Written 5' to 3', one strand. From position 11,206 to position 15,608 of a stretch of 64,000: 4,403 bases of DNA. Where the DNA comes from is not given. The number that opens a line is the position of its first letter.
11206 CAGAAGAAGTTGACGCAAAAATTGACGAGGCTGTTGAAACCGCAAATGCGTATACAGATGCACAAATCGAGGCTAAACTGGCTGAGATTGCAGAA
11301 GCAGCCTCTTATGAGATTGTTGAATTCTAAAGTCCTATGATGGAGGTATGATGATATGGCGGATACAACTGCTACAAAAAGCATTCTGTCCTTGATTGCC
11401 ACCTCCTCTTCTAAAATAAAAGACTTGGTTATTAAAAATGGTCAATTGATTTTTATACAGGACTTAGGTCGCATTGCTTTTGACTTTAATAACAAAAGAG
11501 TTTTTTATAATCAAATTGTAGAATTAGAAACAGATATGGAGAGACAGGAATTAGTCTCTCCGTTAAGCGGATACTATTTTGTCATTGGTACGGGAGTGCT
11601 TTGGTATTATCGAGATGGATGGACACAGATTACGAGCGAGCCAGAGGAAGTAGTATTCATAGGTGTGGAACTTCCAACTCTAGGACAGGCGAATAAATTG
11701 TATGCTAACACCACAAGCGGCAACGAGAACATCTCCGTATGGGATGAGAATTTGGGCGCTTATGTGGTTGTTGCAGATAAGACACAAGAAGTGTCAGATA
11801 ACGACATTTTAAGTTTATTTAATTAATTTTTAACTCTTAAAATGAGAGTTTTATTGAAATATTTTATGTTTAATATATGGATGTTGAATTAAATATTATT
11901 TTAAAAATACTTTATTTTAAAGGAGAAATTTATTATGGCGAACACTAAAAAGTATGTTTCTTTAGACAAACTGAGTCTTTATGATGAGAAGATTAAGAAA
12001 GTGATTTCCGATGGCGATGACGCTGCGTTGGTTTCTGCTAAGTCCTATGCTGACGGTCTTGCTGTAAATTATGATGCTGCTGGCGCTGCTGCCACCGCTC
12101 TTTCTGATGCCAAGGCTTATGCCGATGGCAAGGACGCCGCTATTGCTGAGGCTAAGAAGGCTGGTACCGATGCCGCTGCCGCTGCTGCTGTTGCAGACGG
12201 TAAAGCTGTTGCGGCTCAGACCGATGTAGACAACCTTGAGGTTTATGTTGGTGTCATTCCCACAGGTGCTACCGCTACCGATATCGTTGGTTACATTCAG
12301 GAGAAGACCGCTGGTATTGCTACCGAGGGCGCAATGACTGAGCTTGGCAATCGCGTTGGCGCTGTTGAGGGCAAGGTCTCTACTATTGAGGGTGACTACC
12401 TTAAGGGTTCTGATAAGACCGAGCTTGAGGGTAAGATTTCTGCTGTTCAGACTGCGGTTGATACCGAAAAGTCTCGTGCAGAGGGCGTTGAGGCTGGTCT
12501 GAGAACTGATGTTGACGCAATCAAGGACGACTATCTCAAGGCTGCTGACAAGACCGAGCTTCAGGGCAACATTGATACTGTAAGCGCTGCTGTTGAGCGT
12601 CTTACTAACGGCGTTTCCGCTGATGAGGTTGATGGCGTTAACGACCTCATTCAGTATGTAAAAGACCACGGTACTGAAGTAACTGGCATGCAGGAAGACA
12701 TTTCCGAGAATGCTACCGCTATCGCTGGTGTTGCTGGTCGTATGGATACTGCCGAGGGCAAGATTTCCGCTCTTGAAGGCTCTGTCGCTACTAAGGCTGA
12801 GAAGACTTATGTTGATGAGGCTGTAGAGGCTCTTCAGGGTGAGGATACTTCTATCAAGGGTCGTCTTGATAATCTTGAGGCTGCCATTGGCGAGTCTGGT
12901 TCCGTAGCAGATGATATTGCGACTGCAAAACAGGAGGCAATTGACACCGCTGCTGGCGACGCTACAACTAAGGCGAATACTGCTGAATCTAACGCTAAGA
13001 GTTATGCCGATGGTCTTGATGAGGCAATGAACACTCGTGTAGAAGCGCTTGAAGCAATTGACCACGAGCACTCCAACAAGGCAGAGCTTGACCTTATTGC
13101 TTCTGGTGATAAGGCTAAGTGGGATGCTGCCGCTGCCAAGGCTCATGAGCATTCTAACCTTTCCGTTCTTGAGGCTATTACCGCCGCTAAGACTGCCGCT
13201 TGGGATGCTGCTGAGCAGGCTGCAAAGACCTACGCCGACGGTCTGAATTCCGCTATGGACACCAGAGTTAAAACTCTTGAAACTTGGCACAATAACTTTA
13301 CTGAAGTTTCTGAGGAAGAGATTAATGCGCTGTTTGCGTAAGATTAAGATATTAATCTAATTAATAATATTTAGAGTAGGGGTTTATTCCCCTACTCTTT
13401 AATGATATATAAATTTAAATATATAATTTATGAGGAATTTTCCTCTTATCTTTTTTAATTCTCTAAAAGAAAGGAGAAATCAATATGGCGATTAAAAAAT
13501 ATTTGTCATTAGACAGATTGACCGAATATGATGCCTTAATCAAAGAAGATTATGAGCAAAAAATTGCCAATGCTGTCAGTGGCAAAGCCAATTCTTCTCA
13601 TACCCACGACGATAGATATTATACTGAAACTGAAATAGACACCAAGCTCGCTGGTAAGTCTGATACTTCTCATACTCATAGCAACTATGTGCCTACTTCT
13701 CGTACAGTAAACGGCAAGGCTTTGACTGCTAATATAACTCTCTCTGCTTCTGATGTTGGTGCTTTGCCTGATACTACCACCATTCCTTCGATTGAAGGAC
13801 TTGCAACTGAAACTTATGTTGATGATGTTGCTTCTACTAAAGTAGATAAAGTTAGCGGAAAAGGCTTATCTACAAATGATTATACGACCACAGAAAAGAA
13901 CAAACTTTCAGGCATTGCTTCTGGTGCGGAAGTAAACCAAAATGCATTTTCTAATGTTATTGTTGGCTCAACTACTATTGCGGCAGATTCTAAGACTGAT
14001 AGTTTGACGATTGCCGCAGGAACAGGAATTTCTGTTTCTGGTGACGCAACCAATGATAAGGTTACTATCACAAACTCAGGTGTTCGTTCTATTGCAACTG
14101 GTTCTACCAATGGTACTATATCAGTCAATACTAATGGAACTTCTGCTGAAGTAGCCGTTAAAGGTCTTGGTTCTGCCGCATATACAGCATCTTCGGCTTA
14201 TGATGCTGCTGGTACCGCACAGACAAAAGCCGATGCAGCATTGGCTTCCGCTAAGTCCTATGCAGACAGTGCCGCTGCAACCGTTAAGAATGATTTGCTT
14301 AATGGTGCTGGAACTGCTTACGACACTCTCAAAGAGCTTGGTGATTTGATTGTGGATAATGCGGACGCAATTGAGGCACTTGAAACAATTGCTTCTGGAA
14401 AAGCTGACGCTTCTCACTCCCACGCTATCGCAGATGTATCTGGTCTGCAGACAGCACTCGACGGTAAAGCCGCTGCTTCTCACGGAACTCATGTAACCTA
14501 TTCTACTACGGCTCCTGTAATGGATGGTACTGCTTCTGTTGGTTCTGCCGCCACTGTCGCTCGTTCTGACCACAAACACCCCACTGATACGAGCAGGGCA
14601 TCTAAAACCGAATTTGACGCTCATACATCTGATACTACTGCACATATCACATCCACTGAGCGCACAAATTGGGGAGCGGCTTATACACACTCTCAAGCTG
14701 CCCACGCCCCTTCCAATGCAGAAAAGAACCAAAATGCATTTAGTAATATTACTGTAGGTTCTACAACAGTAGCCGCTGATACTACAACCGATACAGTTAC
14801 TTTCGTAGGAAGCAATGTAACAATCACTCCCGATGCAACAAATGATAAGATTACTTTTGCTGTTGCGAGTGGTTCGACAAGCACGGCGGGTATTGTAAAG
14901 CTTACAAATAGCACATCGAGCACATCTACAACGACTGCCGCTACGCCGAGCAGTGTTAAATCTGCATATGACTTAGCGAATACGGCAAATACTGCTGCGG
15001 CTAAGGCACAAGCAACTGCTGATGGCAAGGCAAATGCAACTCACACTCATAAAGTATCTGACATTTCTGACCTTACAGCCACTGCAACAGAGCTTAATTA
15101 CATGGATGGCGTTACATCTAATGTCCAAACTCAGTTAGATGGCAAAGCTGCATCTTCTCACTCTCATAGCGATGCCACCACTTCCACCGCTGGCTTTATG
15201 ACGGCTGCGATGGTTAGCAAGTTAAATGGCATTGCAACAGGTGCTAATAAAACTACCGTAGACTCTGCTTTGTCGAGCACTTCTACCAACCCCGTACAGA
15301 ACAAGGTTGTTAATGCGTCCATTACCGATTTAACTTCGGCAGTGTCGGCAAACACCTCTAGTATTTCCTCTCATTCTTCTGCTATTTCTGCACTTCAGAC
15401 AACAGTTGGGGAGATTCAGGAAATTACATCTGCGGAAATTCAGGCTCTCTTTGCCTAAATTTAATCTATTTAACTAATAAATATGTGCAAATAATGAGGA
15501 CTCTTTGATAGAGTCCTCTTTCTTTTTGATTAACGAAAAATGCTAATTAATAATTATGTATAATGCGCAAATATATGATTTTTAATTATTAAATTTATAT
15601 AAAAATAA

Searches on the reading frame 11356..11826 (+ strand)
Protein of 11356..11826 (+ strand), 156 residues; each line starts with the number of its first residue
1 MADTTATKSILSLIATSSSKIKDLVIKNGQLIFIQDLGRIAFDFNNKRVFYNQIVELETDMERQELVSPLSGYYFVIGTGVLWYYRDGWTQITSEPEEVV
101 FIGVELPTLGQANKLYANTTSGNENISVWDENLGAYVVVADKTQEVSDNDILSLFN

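Call 33: search_protein_families(library=phrogs, proteins=[window:11356-11826:+], max_evalue=0.001)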
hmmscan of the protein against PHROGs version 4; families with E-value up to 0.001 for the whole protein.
window:11356-11826:+ (156 aa): 0 families

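Call 34: search_protein_families(library=pfam, proteins=[window:11356-11826:+], max_evalue=0.001)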
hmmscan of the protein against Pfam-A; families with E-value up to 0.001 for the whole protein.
window:11356-11826:+ (156 aa): 0 families

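Call 72: search_solved_structures(query=window:11356-11823:+, max_evalue=10)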
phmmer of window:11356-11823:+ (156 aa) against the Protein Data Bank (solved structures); distinct sequences matched with E-value up to 10: 1.
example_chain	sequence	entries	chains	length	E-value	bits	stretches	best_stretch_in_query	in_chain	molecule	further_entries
7acw_A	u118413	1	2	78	0.74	13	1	15-77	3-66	S-layer protein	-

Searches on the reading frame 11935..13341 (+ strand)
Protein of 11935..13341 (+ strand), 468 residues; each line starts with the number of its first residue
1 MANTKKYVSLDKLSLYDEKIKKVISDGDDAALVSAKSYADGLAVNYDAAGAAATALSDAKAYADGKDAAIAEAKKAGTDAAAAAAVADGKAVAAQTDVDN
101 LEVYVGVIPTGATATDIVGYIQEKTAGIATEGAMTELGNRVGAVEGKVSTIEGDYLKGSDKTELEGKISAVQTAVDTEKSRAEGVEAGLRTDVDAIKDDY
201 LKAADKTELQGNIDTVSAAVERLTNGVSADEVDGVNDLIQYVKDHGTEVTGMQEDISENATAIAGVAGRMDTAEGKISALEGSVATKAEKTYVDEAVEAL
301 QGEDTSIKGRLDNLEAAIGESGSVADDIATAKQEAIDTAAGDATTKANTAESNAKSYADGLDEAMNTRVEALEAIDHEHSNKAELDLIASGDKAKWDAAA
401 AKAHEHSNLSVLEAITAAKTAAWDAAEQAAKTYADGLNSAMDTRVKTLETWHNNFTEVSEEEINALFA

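Call 4: search_protein_families(library=pfam, proteins=[window:11935-13341:+], max_evalue=0.01)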
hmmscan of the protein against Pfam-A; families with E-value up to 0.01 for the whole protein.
window:11935-13341:+ (468 aa): 0 families

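Call 5: search_protein_families(library=phrogs, proteins=[window:11935-13341:+], max_evalue=0.001)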
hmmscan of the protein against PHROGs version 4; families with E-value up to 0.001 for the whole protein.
window:11935-13341:+ (468 aa): 1 family
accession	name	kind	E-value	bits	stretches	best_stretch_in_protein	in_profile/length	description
phrog_8488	-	unknown function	0.00023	22.1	0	240-294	6-60/119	-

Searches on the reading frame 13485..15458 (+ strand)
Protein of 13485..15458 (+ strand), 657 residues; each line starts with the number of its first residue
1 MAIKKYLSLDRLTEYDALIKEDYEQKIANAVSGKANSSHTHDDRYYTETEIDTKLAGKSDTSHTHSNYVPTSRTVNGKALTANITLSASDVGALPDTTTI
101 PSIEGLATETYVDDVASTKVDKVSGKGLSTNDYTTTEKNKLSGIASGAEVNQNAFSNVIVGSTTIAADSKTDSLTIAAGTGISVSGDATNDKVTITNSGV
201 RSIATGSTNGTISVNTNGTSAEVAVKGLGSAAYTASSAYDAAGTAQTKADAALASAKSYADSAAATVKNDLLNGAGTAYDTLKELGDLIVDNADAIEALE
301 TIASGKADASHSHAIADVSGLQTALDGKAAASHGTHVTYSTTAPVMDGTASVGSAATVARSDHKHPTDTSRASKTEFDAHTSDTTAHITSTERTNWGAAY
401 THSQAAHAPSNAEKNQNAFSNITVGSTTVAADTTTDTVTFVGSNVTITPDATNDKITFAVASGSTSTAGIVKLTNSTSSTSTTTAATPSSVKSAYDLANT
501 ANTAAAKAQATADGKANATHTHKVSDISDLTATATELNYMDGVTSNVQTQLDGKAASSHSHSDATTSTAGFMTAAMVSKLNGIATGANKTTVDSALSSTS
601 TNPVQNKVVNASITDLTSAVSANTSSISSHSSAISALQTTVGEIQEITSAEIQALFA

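Call 4: search_protein_families(library=pfam, proteins=[window:13485-15458:+], max_evalue=0.01)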
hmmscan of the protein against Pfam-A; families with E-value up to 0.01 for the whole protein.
window:13485-15458:+ (657 aa): 2 families
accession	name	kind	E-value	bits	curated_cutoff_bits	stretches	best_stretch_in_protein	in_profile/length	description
PF03406.18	Phage_fiber_2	-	2.2e-11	43.6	22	1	464-505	1-42/42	Phage tail fibre repeat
PF12789.12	PTR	-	1.4e-10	41.5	27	2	299-337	17-54/60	Phage tail repeat like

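Call 5: search_protein_families(library=phrogs, proteins=[window:13485-15458:+], max_evalue=0.001)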
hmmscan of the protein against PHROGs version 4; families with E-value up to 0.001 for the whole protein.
window:13485-15458:+ (657 aa): 9 families
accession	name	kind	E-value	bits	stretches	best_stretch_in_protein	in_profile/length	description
phrog_7389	-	tail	2.8e-12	47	2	134-185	542-593/732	tail fiber protein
phrog_18608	-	unknown function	6e-07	30.1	1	25-149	124-237/416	-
phrog_18185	-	tail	2.8e-06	28.1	1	231-391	213-377/399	tail fiber protein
phrog_8309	-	unknown function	2.9e-06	27.7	1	134-308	75-242/312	-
phrog_36614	-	unknown function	3.9e-06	27.7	1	460-513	3-53/155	-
phrog_28169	-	unknown function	9e-05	23.8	1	34-61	126-153/160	-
phrog_10372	-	unknown function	0.00043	21.3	1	432-518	94-178/218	-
phrog_3285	-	tail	0.00047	20.1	1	371-485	225-330/491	minor tail protein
phrog_2126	-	tail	0.00089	19.7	1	459-525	133-200/459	tail fiber protein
